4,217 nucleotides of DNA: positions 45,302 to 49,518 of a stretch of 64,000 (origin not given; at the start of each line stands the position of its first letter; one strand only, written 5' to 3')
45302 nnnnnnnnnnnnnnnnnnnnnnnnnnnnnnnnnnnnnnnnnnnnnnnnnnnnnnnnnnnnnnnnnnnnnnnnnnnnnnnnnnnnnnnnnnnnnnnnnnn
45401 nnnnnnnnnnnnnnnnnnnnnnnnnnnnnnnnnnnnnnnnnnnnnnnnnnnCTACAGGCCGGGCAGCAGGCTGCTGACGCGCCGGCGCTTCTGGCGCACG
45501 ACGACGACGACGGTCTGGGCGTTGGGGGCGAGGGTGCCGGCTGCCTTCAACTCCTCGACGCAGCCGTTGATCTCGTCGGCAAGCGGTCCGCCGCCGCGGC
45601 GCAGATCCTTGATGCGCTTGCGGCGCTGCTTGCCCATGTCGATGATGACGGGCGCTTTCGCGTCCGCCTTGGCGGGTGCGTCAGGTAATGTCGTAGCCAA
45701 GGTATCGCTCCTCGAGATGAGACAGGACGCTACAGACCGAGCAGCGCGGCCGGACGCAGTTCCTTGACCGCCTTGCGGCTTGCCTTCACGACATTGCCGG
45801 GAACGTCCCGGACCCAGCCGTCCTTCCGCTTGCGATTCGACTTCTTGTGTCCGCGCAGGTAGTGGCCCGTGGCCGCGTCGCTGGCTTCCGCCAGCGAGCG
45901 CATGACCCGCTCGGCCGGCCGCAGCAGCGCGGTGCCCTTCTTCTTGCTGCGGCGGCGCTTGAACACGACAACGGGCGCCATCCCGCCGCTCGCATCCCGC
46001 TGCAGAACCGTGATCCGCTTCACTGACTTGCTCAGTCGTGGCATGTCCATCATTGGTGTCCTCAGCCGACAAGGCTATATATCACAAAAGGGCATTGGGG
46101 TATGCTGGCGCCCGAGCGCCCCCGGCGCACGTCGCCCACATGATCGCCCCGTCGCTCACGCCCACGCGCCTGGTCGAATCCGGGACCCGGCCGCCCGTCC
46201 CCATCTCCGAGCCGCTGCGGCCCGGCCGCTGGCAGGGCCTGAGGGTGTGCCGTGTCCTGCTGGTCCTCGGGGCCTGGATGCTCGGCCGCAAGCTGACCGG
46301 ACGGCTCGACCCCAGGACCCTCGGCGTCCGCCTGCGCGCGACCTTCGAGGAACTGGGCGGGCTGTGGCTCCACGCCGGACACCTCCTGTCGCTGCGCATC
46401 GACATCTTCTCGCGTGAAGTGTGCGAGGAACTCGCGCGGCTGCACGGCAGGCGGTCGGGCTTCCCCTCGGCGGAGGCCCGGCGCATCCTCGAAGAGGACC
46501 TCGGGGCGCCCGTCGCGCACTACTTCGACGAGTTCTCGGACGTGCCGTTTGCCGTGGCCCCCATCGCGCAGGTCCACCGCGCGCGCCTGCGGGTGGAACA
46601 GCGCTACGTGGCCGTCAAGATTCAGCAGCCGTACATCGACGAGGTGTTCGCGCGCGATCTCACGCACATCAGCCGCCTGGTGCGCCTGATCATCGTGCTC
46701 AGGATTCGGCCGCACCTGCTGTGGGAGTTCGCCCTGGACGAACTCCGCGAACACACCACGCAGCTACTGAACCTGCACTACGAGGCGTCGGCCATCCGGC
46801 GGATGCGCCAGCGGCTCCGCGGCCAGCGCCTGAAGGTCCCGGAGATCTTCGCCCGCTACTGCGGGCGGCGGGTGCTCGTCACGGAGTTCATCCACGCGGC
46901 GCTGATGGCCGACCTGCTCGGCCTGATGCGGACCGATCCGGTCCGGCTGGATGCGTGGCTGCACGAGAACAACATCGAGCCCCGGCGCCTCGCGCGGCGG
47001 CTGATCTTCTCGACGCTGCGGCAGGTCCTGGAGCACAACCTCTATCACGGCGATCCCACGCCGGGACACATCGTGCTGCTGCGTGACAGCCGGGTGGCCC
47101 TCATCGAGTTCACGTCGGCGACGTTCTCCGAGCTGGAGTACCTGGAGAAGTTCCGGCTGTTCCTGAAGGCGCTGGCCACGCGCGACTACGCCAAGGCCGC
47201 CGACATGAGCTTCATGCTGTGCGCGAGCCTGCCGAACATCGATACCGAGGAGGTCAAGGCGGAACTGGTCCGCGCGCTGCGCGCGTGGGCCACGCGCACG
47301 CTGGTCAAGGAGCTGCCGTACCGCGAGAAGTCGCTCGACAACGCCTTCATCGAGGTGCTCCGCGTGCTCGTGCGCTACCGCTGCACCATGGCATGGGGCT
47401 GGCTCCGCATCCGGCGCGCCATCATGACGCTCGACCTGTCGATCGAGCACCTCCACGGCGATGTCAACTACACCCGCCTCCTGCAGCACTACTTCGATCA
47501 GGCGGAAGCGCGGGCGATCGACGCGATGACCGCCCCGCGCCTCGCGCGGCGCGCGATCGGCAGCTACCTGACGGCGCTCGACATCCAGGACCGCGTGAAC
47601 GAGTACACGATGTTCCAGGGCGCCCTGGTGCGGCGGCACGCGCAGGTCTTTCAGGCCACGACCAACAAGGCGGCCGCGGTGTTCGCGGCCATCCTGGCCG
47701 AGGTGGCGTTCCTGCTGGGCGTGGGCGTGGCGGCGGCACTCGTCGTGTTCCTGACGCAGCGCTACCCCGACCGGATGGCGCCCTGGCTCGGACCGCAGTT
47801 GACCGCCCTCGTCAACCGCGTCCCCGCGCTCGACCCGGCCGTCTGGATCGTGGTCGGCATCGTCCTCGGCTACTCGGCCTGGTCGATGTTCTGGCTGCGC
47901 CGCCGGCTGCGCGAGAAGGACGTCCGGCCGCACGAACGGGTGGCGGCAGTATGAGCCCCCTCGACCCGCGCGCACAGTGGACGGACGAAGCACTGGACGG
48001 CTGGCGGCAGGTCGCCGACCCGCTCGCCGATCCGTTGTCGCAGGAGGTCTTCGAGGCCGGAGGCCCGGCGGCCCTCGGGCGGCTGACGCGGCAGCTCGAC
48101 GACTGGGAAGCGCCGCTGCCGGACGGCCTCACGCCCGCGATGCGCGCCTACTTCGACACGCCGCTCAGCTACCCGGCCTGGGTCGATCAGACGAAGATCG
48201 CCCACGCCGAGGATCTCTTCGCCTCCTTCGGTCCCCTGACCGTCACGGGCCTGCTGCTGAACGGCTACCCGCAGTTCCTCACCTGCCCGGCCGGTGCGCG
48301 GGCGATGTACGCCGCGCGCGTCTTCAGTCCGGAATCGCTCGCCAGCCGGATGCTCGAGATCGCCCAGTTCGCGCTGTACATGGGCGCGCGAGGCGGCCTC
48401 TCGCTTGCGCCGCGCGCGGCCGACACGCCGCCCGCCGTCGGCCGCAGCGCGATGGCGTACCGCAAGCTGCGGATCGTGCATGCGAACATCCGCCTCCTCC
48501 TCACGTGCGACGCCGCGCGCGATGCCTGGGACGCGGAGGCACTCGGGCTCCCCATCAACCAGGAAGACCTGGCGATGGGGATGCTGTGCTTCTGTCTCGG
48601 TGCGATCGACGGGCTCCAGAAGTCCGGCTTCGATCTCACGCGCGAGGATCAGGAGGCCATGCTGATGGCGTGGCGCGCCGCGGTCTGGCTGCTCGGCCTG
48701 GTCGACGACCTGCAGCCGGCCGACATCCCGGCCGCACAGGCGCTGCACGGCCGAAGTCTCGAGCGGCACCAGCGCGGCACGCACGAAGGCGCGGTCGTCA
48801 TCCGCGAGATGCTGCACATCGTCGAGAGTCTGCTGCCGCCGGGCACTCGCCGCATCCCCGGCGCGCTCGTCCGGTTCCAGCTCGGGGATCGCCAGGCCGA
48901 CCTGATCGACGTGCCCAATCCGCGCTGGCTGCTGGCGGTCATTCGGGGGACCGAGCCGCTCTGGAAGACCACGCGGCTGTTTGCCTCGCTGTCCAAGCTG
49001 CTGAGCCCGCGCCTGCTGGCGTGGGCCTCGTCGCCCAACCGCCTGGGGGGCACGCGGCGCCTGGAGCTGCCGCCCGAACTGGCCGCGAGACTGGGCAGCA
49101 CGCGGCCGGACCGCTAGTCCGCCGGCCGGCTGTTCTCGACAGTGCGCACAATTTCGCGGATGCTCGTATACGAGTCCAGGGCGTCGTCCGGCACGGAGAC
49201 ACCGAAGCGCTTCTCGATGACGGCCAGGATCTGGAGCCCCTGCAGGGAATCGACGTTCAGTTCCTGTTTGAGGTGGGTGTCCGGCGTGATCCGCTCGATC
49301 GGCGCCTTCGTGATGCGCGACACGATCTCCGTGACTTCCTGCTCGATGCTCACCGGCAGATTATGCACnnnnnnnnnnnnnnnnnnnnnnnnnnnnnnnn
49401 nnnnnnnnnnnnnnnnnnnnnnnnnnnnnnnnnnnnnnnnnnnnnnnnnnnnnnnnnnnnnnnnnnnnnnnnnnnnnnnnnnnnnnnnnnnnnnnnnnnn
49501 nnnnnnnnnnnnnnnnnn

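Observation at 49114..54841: Orphan ACP, B12-type radical SAM, desaturase, fatty acyl-AMP ligase and methyltransferase cluster: candidate pathway for an unusual ACP-tethered lipid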

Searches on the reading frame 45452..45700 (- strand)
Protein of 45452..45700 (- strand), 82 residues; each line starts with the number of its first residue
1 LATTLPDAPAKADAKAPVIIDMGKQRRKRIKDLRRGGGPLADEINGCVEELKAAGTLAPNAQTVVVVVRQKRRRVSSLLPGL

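Call 71: search_protein_families(library=pfam, proteins=[window:45452-45700:-], max_evalue=0.0001)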
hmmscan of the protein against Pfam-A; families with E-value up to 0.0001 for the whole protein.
window:45452-45700:- (82 aa): 1 family
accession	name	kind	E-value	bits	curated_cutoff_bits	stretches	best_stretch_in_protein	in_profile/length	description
PF19702.4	DUF6200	-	8.3e-21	73.9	26.9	1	5-75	5-75/76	Family of unknown function (DUF6200)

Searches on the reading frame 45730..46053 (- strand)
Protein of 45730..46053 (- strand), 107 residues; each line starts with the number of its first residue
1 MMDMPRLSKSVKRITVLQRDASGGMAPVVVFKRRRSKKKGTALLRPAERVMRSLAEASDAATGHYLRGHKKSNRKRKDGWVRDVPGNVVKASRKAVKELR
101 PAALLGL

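Call 71: search_protein_families(library=pfam, proteins=[window:45730-46053:-], max_evalue=0.0001)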
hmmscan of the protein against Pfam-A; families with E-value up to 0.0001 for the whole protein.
window:45730-46053:- (107 aa): 1 family
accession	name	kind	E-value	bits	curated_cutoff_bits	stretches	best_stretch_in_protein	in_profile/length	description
PF19831.4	DUF6312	-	9.2e-24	84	27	1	8-95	2-98/98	Family of unknown function (DUF6312)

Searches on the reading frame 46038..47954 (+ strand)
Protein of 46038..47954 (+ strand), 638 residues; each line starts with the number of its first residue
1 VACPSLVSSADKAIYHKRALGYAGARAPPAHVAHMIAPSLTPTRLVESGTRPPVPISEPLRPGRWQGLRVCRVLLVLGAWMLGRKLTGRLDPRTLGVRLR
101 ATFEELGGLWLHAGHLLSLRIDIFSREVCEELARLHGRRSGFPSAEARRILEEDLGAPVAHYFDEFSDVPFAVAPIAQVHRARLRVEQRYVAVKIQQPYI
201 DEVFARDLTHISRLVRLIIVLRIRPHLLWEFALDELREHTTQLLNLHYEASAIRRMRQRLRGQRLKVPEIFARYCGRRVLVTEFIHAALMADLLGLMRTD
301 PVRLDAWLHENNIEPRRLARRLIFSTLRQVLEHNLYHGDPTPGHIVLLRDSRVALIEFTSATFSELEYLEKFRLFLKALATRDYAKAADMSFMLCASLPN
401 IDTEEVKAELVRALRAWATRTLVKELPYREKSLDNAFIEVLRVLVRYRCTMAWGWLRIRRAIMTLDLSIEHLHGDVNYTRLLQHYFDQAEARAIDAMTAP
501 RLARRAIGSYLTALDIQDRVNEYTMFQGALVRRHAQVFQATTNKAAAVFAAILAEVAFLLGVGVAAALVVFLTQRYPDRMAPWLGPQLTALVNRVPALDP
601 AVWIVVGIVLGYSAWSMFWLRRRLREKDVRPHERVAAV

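Call 3: search_protein_families(library=pfam, proteins=[window:46038-47954:+], max_evalue=0.01)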
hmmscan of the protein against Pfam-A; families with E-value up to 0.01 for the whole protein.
window:46038-47954:+ (638 aa): 1 family
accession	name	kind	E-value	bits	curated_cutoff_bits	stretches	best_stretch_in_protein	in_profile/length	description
PF03109.22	ABC1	-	2.8e-44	151.6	22.9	1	138-390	5-243/244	ABC1 atypical kinase-like domain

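Call 4: search_protein_families(library=ncbifam, proteins=[window:46038-47954:+], max_evalue=0.01)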
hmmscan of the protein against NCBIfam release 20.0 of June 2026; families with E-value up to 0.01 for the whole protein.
window:46038-47954:+ (638 aa): 4 families
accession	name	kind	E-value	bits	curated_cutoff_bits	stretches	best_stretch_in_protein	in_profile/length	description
TIGR01982.1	UbiB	equivalog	2.9e-53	181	487.55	1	92-486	45-422/436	2-polyprenylphenol 6-hydroxylase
NF003404.0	PRK04750.1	equivalog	1.9e-41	142.3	667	1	87-389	43-339/529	ubiquinone biosynthesis regulatory protein kinase UbiB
NF050082.1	ATPase_MABP1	exception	6.7e-21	74.6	800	1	124-360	82-301/435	macrolide-binding ATPase MABP-1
NF011463.0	PRK14879.1-4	equivalog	0.0075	15.7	188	0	302-389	103-190/237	Kae1-associated kinase Bud32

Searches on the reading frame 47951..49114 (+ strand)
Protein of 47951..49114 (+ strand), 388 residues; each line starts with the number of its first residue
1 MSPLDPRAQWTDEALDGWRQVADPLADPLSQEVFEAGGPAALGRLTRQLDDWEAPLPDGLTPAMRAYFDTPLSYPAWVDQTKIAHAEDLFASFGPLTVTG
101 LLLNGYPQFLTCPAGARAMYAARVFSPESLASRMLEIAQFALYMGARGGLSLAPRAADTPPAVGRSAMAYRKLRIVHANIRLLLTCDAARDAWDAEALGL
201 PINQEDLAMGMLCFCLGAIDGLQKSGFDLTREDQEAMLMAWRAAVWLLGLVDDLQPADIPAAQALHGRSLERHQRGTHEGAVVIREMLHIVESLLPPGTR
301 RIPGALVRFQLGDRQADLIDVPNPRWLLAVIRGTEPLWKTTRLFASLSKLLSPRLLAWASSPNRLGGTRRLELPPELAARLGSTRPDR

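Call 3: search_protein_families(library=pfam, proteins=[window:47951-49114:+], max_evalue=0.01)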
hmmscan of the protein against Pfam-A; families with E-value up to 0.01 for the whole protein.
seq(388 aa): 1 family
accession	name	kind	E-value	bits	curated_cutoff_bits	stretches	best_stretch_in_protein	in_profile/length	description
PF09995.15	MPAB_Lcp_cat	-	5.3e-08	33.6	23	1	168-324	64-214/231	ER-bound oxygenase mpaB/B'/Rubber oxygenase, catalytic domain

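Call 4: search_protein_families(library=ncbifam, proteins=[window:47951-49114:+], max_evalue=0.01)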
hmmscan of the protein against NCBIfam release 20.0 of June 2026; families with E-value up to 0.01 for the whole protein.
seq(388 aa): 0 families

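Call 60: search_solved_structures(query=window:47951-49114:+, max_evalue=1)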
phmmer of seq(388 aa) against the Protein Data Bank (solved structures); distinct sequences matched with E-value up to 1: 3.
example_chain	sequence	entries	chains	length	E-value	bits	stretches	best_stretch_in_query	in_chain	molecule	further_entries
5o1m_A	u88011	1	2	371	2.7e-14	56.5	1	21-332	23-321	Rubber oxygenase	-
5o1l_A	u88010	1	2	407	3.6e-14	56.1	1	21-332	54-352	Rubber oxygenase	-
5y7d_A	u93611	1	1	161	0.27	13.7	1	241-331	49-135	Protein CXorf40A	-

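Call 61: search_solved_structures(query=window:47951-49114:+, max_evalue=0.001, show_alignments=1)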
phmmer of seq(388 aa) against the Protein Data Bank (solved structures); distinct sequences matched with E-value up to 0.001: 2.
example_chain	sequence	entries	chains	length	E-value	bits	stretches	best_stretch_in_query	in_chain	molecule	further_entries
5o1m_A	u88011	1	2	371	2.7e-14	56.5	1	21-332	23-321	Rubber oxygenase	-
5o1l_A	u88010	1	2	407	3.6e-14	56.1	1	21-332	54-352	Rubber oxygenase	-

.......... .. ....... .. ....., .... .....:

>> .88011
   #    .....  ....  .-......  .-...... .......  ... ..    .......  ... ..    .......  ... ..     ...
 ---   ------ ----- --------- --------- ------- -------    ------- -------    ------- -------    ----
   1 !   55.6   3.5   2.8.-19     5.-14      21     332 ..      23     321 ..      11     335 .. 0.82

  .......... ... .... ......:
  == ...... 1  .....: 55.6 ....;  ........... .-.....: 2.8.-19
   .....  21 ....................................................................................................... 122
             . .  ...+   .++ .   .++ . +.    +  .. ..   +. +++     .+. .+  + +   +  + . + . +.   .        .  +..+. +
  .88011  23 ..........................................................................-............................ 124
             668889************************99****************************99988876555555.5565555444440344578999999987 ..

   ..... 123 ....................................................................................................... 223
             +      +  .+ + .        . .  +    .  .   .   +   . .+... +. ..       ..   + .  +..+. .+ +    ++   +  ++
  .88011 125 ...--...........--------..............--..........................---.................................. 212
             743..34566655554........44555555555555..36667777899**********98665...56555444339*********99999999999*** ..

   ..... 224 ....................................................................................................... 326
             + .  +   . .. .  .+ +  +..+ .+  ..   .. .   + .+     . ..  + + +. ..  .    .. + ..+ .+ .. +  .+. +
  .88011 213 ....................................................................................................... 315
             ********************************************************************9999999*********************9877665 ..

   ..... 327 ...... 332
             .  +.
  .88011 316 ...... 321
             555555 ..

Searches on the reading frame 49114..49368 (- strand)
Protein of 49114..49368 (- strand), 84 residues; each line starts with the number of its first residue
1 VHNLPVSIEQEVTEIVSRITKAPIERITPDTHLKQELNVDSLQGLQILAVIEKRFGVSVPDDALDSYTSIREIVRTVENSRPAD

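Call 3: search_protein_families(library=pfam, proteins=[window:49114-49368:-], max_evalue=0.01)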
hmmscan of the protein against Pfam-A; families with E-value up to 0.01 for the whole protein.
window:49114-49368:- (84 aa): 2 families
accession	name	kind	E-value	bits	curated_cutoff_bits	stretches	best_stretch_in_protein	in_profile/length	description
PF00550.31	PP-binding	-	2.6e-16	60.1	20.8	1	10-76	1-66/67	Phosphopantetheine attachment site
PF14573.12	PP-binding_2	-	0.0049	17.5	32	1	25-80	27-87/96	Acyl-carrier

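Call 4: search_protein_families(library=ncbifam, proteins=[window:49114-49368:-], max_evalue=0.01)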
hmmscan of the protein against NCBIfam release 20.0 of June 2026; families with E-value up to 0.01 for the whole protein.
window:49114-49368:- (84 aa): 19 families
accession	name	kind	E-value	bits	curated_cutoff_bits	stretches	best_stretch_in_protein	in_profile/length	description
NF002148.0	PRK00982.1-2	subfamily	8.8e-11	41.5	71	1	7-79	4-76/79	acyl carrier protein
NF002147.0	PRK00982.1-1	equivalog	3.6e-10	39.5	84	1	8-79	8-79/83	acyl carrier protein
NF005079.0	PRK06508.1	equivalog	1.7e-09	37.9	83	1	10-61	6-57/93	acyl carrier protein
TIGR00517.1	acyl_carrier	equivalog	1.7e-09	37.4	70.45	1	8-79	4-75/77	acyl carrier protein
NF002150.0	PRK00982.1-4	subfamily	2.3e-09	37.4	66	1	10-79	8-77/80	acyl carrier protein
NF006031.0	PRK08172.1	equivalog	6.9e-09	36.2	76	1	6-80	3-77/82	acyl carrier protein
NF009104.0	PRK12449.1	equivalog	9.4e-09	35.1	70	1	12-75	10-73/80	acyl carrier protein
NF058660.1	cispen_ACP_AmcB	equivalog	1.1e-08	35.1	80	1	8-80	2-78/80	cispentacin biosynthesis acyl carrier protein AmcB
NF040636.1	AcpM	exception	2.5e-08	33.8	146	1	9-78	7-76/93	meromycolate extension acyl carrier protein AcpM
NF002151.0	PRK00982.1-5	equivalog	3.1e-07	30.4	92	1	8-79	4-75/78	acyl carrier protein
NF003757.0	PRK05350.1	equivalog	3.5e-06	27.1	65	1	8-79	7-78/83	acyl carrier protein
NF005798.0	PRK07639.1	equivalog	6e-06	26.6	100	1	19-66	18-65/91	petrobactin biosynthesis protein AsbD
NF005480.0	PRK07081.1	equivalog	2.4e-05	24.2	72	1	10-79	3-75/83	acyl carrier protein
NF002149.0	PRK00982.1-3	equivalog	3.1e-05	23.8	106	1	7-78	3-74/78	acyl carrier protein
NF003464.0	PRK05087.1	equivalog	8.6e-05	22.5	68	1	7-79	2-76/78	D-alanine--poly(phosphoribitol) ligase subunit DltC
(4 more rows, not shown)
